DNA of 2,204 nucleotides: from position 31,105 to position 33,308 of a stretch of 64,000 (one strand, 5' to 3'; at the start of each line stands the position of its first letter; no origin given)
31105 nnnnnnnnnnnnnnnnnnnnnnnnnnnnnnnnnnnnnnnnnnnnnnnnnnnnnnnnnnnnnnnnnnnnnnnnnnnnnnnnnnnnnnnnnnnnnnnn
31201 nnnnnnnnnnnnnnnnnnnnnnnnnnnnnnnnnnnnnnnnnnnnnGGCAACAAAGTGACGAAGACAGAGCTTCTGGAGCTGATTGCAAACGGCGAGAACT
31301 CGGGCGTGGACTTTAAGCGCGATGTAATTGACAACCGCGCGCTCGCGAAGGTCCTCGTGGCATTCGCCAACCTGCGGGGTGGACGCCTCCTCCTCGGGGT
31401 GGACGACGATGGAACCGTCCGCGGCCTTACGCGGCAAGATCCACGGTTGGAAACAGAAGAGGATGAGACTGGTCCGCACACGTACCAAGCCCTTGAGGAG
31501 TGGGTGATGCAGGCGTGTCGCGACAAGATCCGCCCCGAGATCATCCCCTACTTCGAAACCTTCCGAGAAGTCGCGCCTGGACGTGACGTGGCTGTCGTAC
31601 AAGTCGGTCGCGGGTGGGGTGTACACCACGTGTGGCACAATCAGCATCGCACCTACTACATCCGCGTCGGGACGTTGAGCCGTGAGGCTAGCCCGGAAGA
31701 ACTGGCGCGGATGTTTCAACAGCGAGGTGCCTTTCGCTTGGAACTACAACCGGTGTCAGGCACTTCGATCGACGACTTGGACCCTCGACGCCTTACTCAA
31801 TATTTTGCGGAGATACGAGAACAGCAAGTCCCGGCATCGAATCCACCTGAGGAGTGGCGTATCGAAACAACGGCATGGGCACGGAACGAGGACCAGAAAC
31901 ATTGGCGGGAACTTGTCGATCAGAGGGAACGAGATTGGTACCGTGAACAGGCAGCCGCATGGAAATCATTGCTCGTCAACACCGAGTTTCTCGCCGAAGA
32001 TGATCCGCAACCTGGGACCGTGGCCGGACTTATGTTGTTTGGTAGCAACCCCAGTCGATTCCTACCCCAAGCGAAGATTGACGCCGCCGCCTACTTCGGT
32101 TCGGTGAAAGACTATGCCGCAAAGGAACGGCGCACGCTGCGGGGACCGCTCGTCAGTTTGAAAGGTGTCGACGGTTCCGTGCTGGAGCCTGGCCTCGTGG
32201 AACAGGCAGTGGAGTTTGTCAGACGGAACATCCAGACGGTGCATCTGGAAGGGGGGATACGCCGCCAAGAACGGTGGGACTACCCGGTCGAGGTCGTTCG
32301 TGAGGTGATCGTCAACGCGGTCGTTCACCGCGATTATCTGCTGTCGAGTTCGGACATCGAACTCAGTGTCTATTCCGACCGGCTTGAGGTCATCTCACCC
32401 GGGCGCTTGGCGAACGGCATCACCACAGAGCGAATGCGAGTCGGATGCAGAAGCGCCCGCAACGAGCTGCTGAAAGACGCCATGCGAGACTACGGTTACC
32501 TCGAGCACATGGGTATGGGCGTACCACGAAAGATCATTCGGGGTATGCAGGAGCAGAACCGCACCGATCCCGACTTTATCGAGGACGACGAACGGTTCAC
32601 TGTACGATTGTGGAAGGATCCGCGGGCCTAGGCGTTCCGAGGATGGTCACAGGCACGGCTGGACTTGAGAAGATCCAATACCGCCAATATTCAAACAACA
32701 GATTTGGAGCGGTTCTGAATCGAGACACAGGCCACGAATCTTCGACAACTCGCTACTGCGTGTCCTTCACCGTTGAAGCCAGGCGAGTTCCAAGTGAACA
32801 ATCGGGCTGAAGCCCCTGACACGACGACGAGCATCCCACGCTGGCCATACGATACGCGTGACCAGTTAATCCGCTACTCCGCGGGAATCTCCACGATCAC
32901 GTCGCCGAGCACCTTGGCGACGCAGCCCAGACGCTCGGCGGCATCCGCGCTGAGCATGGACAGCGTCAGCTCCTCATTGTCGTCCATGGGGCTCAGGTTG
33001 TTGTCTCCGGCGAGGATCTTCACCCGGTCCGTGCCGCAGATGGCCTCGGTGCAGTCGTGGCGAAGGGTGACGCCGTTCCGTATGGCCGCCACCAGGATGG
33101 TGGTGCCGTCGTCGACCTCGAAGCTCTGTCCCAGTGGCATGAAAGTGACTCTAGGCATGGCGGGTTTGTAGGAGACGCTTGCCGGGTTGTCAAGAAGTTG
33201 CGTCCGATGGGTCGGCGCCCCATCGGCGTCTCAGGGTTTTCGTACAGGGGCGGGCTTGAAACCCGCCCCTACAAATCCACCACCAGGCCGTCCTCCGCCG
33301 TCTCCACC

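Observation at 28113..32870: Low-GC two-gene islet: PHP-nuclease::SMC-like ABC ATPase (Ppl-like) tightly coupled to a COG2865 Schlafen-like AlbA_2/HATPase_c_4 protein, a candidate undescribed defence module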

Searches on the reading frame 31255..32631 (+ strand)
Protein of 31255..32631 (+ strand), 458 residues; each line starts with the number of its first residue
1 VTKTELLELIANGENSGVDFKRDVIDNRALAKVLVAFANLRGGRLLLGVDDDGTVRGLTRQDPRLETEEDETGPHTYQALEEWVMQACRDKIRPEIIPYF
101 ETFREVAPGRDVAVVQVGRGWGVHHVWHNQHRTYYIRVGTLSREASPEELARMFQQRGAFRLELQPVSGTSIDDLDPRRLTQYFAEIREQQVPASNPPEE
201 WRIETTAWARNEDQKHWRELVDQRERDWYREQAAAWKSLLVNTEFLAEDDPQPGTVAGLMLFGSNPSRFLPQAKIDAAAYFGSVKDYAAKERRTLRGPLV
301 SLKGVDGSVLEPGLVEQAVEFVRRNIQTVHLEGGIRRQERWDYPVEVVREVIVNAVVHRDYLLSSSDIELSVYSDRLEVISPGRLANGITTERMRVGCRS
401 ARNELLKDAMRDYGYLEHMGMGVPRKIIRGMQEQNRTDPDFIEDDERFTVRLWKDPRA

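Call 3: search_protein_families(library=pfam, proteins=[window:31255-32631:+], max_evalue=0.1)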
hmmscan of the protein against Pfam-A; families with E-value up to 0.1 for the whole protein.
window:31255-32631:+ (458 aa): 2 families
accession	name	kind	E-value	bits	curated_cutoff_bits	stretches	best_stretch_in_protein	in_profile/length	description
PF13749.12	HATPase_c_4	-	3.7e-21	75.4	26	1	366-452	2-89/89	Putative ATP-dependent DNA helicase recG C-terminal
PF04326.19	SLFN_AlbA_2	-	1.6e-15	58.1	25.3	1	14-145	1-117/118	Schlafen, AlbA_2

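Call 4: search_protein_families(library=padloc, proteins=[window:31255-32631:+], max_evalue=0.1)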
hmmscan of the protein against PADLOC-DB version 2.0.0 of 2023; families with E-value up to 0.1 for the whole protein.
window:31255-32631:+ (458 aa): 3 families
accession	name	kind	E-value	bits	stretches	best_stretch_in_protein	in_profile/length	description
PDLC02402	Aga_SIR2-PNTD1-PNTD2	-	1.9e-13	47.5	1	222-453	345-562/876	Class I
PDLC02394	pAgo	-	3e-12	43.1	1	204-386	178-357/1121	-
PDLC02418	Aga_SIR2-Kinase-PNTD1-PNTD2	-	2.4e-10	37.2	1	224-392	205-368/756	Class I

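Call 5: search_protein_families(library=ncbifam, proteins=[window:31255-32631:+], max_evalue=0.1)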
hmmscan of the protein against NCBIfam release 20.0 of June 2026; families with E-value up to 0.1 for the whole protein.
window:31255-32631:+ (458 aa): 0 families

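Call 14: search_solved_structures(query=window:31255-32631:+, max_evalue=0.01)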
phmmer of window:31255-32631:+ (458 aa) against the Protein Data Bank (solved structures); distinct sequences matched with E-value up to 0.01: 1.
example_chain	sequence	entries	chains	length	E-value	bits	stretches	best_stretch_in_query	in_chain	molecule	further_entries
3lmm_A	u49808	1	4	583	1.7e-06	30.2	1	314-426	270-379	Uncharacterized protein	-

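Call 43: find_homologous_proteins(query=window:31255-32631:+, max_evalue=1e-10)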
Query window:31255-32631:+ (458 aa): 5365 proteins with E <= 1e-10 among 8000 candidates; the best 120 are listed.
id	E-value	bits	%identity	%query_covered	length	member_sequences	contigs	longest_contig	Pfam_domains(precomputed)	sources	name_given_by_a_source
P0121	0.0e+0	1035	99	100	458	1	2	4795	PF13749.13,PF04326.20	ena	-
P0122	3.4e-234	796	82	93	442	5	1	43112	PF13749.13,PF04326.20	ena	-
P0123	3.5e-234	796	76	99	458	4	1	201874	PF13749.13,PF04326.20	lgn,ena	-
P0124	1.7e-231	787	76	99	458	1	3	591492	PF13749.13,PF04326.20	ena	-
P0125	1.4e-229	780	76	99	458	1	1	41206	PF13749.13,PF04326.20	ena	-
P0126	4.4e-229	779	75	99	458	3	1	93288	PF13749.13,PF04326.20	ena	-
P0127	1.9e-228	777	75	99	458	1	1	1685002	PF13749.13,PF04326.20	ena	-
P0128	1.4e-227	774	75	99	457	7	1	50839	PF13749.13,PF04326.20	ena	-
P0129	1.8e-227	774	73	100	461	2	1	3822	PF13749.13,PF04326.20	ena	-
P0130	4.1e-227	772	73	100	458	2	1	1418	PF13749.13,PF04326.20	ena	-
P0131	5.7e-227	772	75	99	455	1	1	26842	PF13749.13,PF04326.20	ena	-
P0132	5.7e-227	772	74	99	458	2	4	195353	PF13749.13,PF04326.20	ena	-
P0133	1.7e-226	770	73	99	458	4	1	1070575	PF13749.13,PF04326.20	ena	-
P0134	2.1e-226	770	73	100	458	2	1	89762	PF13749.13,PF04326.20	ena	-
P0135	2.4e-226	770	75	99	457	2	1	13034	PF13749.13,PF04326.20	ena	-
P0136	7.5e-226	768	75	99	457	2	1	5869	PF13749.13,PF04326.20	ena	-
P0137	1.2e-225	767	72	100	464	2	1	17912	PF13749.13,PF04326.20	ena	-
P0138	3.7e-225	766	73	99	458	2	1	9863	PF13749.13,PF04326.20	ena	-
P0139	4.6e-225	766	74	99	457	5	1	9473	PF13749.13,PF04326.20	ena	-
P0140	5.4e-225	765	73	99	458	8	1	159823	PF13749.13,PF04326.20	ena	-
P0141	8.7e-225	765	74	99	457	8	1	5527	PF13749.13,PF04326.20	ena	-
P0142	1.7e-224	764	74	99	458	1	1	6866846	PF13749.13,PF04326.20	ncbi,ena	-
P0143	2.0e-224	763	73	100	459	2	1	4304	PF13749.13,PF04326.20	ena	-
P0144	2.9e-224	763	74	99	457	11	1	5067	PF13749.13,PF04326.20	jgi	-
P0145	3.2e-224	763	74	99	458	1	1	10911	PF13749.13,PF04326.20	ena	-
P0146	4.1e-223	759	74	99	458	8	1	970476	PF13749.13,PF04326.20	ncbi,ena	-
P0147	1.4e-222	757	74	100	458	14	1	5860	PF13749.13,PF04326.20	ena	-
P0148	2.1e-222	757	73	100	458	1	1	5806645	PF13749.13,PF04326.20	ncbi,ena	-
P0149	2.8e-222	756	73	99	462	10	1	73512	PF13749.13,PF04326.20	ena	-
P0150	2.9e-222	756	72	100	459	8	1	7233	PF13749.13,PF04326.20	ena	-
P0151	2.9e-222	756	73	100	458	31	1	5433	PF13749.13,PF04326.20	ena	-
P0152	3.2e-222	756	72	100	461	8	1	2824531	PF13749.13,PF04326.20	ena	-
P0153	5.9e-222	755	73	100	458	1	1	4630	PF13749.13,PF04326.20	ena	-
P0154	6.4e-222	755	73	99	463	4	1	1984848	PF13749.13,PF04326.20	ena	-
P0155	1.0e-221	755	71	100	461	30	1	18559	PF13749.13,PF04326.20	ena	-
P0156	1.1e-221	754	71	100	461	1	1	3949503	PF13749.13,PF04326.20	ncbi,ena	-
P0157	1.3e-221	754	73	100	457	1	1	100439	PF13749.13,PF04326.20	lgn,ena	-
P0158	1.4e-221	754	71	100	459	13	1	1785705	PF13749.13,PF04326.20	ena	-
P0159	1.5e-221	754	72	100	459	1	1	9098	PF13749.13,PF04326.20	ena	-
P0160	1.6e-221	754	72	100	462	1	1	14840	PF13749.13,PF04326.20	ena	-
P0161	2.5e-221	753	73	100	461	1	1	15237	PF13749.13,PF04326.20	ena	-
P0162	3.4e-221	753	73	99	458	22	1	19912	PF13749.13,PF04326.20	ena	-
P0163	3.6e-221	753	72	100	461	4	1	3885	PF13749.13,PF04326.20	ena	-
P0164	3.9e-221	753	72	100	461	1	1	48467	PF13749.13,PF04326.20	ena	-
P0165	6.7e-221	752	72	99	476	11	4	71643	PF13749.13,PF04326.20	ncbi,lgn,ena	-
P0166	1.1e-220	751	71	99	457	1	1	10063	PF13749.13,PF04326.20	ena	-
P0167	1.2e-220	751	71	100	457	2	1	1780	PF13749.13,PF04326.20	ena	-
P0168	2.0e-220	750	72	100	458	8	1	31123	PF13749.13,PF04326.20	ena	-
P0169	2.1e-220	750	73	99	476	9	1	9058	PF13749.13,PF04326.20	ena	-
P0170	2.1e-220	750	72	100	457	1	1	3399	PF13749.13,PF04326.20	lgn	-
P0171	2.2e-220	750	71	100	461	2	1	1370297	PF13749.13,PF04326.20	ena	-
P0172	2.7e-220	750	72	100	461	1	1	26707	PF13749.13,PF04326.20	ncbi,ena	-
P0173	3.2e-220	750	72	99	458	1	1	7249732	PF13749.13,PF04326.20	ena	-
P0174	4.1e-220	749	71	100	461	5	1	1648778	PF13749.13,PF04326.20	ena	-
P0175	9.5e-220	748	70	99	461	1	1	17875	PF13749.13,PF04326.20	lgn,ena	-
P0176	1.0e-219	748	71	99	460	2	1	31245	PF13749.13,PF04326.20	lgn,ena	-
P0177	1.1e-219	748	71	100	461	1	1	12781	PF13749.13,PF04326.20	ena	-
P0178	1.3e-219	748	71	100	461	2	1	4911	PF13749.13,PF04326.20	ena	-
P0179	1.4e-219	748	71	100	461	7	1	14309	PF13749.13,PF04326.20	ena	-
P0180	3.1e-219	746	72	99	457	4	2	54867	PF13749.13,PF04326.20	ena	-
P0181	3.1e-219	746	72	100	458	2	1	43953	PF13749.13,PF04326.20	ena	-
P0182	7.0e-219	745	72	100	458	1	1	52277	PF13749.13,PF04326.20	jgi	-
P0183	8.6e-219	745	73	99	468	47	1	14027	PF13749.13,PF04326.20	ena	-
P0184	9.1e-219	745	71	100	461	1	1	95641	PF13749.13,PF04326.20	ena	-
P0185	1.8e-218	744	72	100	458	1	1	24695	PF13749.13,PF04326.20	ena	-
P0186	2.2e-218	744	71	100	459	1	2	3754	PF13749.13,PF04326.20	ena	-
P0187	4.1e-218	743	72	100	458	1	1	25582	PF13749.13,PF04326.20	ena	-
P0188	4.3e-218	743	72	100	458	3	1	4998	PF13749.13,PF04326.20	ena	-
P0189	8.9e-218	742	72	99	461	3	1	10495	PF13749.13,PF04326.20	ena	-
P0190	9.1e-218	742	71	100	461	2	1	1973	PF13749.13,PF04326.20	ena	-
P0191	1.0e-217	741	70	99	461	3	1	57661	PF13749.13,PF04326.20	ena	-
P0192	1.3e-217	741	72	100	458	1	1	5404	PF13749.13,PF04326.20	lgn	-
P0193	1.3e-217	741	72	100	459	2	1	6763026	PF13749.13,PF04326.20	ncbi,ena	-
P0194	1.7e-217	741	69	99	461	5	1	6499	PF13749.13,PF04326.20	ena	-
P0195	1.0e-216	738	70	100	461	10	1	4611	PF13749.13,PF04326.20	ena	-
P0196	6.3e-216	735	71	100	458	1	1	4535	PF13749.13,PF04326.20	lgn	-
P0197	7.0e-216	735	72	99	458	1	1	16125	PF13749.13,PF04326.20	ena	-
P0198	7.7e-216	735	71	99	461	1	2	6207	PF13749.13,PF04326.20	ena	-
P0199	1.1e-215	735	71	100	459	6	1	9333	PF13749.13,PF04326.20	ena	-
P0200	1.8e-215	734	70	99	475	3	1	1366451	PF13749.13,PF04326.20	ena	-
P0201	1.9e-215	734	70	99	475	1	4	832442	PF13749.13,PF04326.20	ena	-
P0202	3.2e-215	733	70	100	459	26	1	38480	PF13749.13,PF04326.20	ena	-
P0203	5.4e-215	732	70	99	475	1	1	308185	PF13749.13,PF04326.20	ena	-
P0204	7.2e-215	732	69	99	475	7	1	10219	PF13749.13,PF04326.20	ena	-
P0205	1.2e-214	731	70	100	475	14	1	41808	PF13749.13,PF04326.20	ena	-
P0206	2.3e-214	730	69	99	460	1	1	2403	PF13749.13,PF04326.20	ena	-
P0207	4.0e-214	730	71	100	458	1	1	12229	PF13749.13,PF04326.20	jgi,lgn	jgi:ATP-dependent DNA helicase RecG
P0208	6.8e-214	729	71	99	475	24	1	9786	PF13749.13,PF04326.20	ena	-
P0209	2.1e-213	727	69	99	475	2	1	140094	PF13749.13,PF04326.20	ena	-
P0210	2.6e-213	727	71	100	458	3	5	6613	PF13749.13,PF04326.20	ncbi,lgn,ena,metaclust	metaclust:\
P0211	1.7e-212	724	71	100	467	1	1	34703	PF13749.13,PF04326.20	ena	-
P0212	2.0e-212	724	70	100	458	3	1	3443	PF13749.13,PF04326.20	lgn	-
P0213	2.0e-212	724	71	99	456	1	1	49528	PF13749.13,PF04326.20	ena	-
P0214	2.8e-212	723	70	100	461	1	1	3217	PF13749.13,PF04326.20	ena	-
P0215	1.1e-211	722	69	99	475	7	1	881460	PF13749.13,PF04326.20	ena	-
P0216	1.4e-211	721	69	100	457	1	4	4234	PF13749.13,PF04326.20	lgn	-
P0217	3.4e-211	720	70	100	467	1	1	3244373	PF13749.13,PF04326.20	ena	-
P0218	3.7e-211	720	69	99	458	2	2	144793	PF13749.13,PF04326.20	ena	-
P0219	1.3e-210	718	70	99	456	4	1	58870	PF13749.13,PF04326.20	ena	-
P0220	1.5e-210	718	69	100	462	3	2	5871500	PF13749.13,PF04326.20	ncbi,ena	-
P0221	2.4e-210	717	69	99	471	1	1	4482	PF13749.13,PF04326.20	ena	-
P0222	2.5e-210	717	69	99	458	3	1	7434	PF13749.13,PF04326.20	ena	-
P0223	2.8e-210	717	69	100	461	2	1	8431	PF13749.13,PF04326.20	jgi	jgi:ATP-dependent DNA helicase RecG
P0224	3.0e-210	717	69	99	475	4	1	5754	PF13749.13,PF04326.20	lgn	-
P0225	3.9e-210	716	71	100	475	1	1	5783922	PF13749.13,PF04326.20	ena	-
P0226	4.0e-210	716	69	99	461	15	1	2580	PF13749.13,PF04326.20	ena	-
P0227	6.5e-210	716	69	100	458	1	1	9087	PF13749.13,PF04326.20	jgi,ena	-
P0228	1.2e-209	715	69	100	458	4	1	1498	PF13749.13,PF04326.20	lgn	-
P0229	1.3e-209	715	70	99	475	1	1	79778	PF13749.13,PF04326.20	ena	-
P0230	2.4e-209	714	68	100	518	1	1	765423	PF13749.13,PF04326.20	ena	-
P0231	2.5e-209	714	68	99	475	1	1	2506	PF13749.13,PF04326.20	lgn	-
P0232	5.9e-209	712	69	100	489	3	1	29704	PF13749.13,PF04326.20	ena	-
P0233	7.6e-209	712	69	100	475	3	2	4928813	PF13749.13,PF04326.20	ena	-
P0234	1.3e-208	711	68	100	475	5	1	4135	PF13749.13,PF04326.20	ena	-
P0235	1.8e-208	711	70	99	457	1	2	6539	PF13749.13,PF04326.20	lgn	-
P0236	2.4e-208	710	70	99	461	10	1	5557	PF13749.13,PF04326.20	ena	-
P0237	3.5e-208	710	69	100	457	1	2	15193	PF13749.13,PF04326.20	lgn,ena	-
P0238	4.5e-208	710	69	100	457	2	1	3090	PF13749.13,PF04326.20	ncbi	-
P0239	4.5e-208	710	69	100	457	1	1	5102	PF13749.13,PF04326.20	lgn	-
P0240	7.2e-208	709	69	99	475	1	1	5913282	PF13749.13,PF04326.20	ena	-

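Call 62: predict_structure(alignment_id=A2)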
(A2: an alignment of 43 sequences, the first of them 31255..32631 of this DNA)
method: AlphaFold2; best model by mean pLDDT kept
length: 458 residues; sequences in the alignment: 43
mean_pLDDT: 70.3   pTM: 0.61
mean pLDDT of the five models: 70.3, 66.5, 66.4, 62.0, 47.4
residues with pLDDT >= 90: 56; 70-90: 214; 50-70: 103; < 50: 85
segments of 3 or more residues with pLDDT < 50: 61-75, 91-96, 119-162, 387-389, 393-402, 418-421
pLDDT, mean of each block of 10 residues (from residue 1): 75 73 70 69 79 73 35 52 60 52 76 69 36 40 43 39 57 84 87 91 96 94 94 89 76 72 69 78 83 83 81 87 75 54 82 76 68 91 55 46 63 62 66 83 76 80
secondary structure, 60 per line:
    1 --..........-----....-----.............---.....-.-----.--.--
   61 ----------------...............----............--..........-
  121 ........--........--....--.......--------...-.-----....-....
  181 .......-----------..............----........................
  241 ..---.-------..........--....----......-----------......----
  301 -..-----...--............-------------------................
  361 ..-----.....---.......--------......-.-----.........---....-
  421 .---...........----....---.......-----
elements in order: H3-12 E18-21 H27-39 E43-47 H77-91 E96-107 E110-119 E121-128 E131-138 E141-144 H147-153 H177-187 H199-212 H217-242 H256-262 H266-269 E274-279 E291-296 E309-311 H314-325 H345-362 E368-372 E376-382 H391-396 H404-412 H416-419 H425-435 E440-443 E447-453

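Call 65: fold_search(model_id=the predicted structure, library=pdb)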
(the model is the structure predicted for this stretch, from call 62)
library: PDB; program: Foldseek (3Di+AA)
matches with E <= 10: 263; with E <= 0.001: 4
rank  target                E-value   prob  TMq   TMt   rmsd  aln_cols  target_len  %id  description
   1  3lmm_C                5.3e-13  1.00  0.39  0.37  21.6       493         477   18  Crystal Structure of the DIP2311 protein from Corynebacterium diphtheriae, Northeast Structural Genomics Consortium Ta (released 2010-02-16)
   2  3lmm_D                6.3e-13  1.00  0.37  0.31  22.1       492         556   19  Crystal Structure of the DIP2311 protein from Corynebacterium diphtheriae, Northeast Structural Genomics Consortium Ta (released 2010-02-16)
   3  3lmm_B                6.3e-13  1.00  0.37  0.31  21.8       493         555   19  Crystal Structure of the DIP2311 protein from Corynebacterium diphtheriae, Northeast Structural Genomics Consortium Ta (released 2010-02-16)
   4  3lmm_A                1.6e-12  1.00  0.40  0.38  22.8       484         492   18  Crystal Structure of the DIP2311 protein from Corynebacterium diphtheriae, Northeast Structural Genomics Consortium Ta (released 2010-02-16)
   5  7zep_A                2.1e-03  0.98  0.19  0.11  26.0       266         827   14  Human SLFN11 E209A dimer (released 2022-09-28)
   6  5yd0_A                2.2e-03  1.00  0.16  0.22   4.8       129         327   21  Crystal structure of Schlafen 13 (SLFN13) N'-domain (released 2018-03-28)
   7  7eg0_B                2.8e-03  0.96  0.17  0.14  26.4       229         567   16  Cryo-EM structure of anagrelide-induced PDE3A-SLFN12 complex (released 2021-09-29)
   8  9nyy_A                3.9e-03  0.92  0.15  0.09  25.3       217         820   16  Nucleic acid bound human SLFN14, State 1 (released 2025-07-09)
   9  7zel_A                4.7e-03  0.97  0.19  0.11  25.8       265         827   14  Human SLFN11 dimer apoenzyme (released 2022-09-28)
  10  5yd0_D                5.5e-03  1.00  0.18  0.24  10.8       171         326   17  Crystal structure of Schlafen 13 (SLFN13) N'-domain (released 2018-03-28)
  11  9nyy_B                5.5e-03  0.94  0.16  0.09  25.8       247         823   14  Nucleic acid bound human SLFN14, State 1 (released 2025-07-09)
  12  7ppj                  8.3e-03  0.99  0.17  0.12  11.9       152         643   17  human SLFN5 (released 2022-01-26)
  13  9o0d_D                8.8e-03  0.84  0.14  0.26  14.2       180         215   13  crystal structure of rSAMD9 tRNase domain (released 2025-07-02)
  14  7cux_F                1.9e-02  0.97  0.16  0.24  10.6       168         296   18  Crystal structure of human Schlafen 5 N'-terminal domain (SLFN5-N) involved in ssRNA cleaving and DNA binding (released 2021-08-25)
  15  5yd0_C                2.1e-02  0.97  0.16  0.22   8.8       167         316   16  Crystal structure of Schlafen 13 (SLFN13) N'-domain (released 2018-03-28)
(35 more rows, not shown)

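Call 77: search_dna_similar(query=window:31255-32631:+, collection=plasmids, mode=protein, max_rows=40, max_evalue=1e-30)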
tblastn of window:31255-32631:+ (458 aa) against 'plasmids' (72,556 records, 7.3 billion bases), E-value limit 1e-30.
Records with a match: 4; places in all: 4; records where one place covers at least 80% of the query: 4.
Best place of each record, by identity: <60% 4.
By first word of the organism name: Vibrio 3; Citrobacter 1.
By predicted mobility (MOB-suite, as given by PLSDB): conjugative 3; non-mobilizable 1.
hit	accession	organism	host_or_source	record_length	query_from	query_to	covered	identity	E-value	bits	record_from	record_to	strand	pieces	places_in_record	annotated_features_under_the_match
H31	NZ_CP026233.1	Citrobacter freundii complex sp. CFNIH4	-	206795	1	454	99%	37.7%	2e-59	218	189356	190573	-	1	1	RNA-binding domain-containing protein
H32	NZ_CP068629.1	Vibrio parahaemolyticus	Penaeus vannamei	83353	1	454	99%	36.1%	3e-58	214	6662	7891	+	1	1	RNA-binding domain-containing protein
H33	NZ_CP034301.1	Vibrio parahaemolyticus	Penaeus vannamei,AHPND infected ...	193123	1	454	99%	36.1%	3e-58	214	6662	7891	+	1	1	RNA-binding domain-containing protein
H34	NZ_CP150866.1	Vibrio parahaemolyticus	cell culture,seafood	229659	1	454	99%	36.1%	3e-58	214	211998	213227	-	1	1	RNA-binding domain-containing protein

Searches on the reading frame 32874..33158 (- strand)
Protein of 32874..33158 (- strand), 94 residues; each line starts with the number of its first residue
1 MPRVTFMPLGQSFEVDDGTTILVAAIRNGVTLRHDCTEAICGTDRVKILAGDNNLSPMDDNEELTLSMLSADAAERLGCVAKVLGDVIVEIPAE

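Call 69: search_protein_families(library=pfam, proteins=[window:32874-33158:-], max_evalue=0.0001)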
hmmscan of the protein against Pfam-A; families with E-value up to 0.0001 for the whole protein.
window:32874-33158:- (94 aa): 1 family
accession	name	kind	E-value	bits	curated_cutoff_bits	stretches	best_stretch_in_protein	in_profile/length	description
PF00111.32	Fer2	-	2.7e-10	40.5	21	1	8-83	5-76/77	2Fe-2S iron-sulfur cluster binding domain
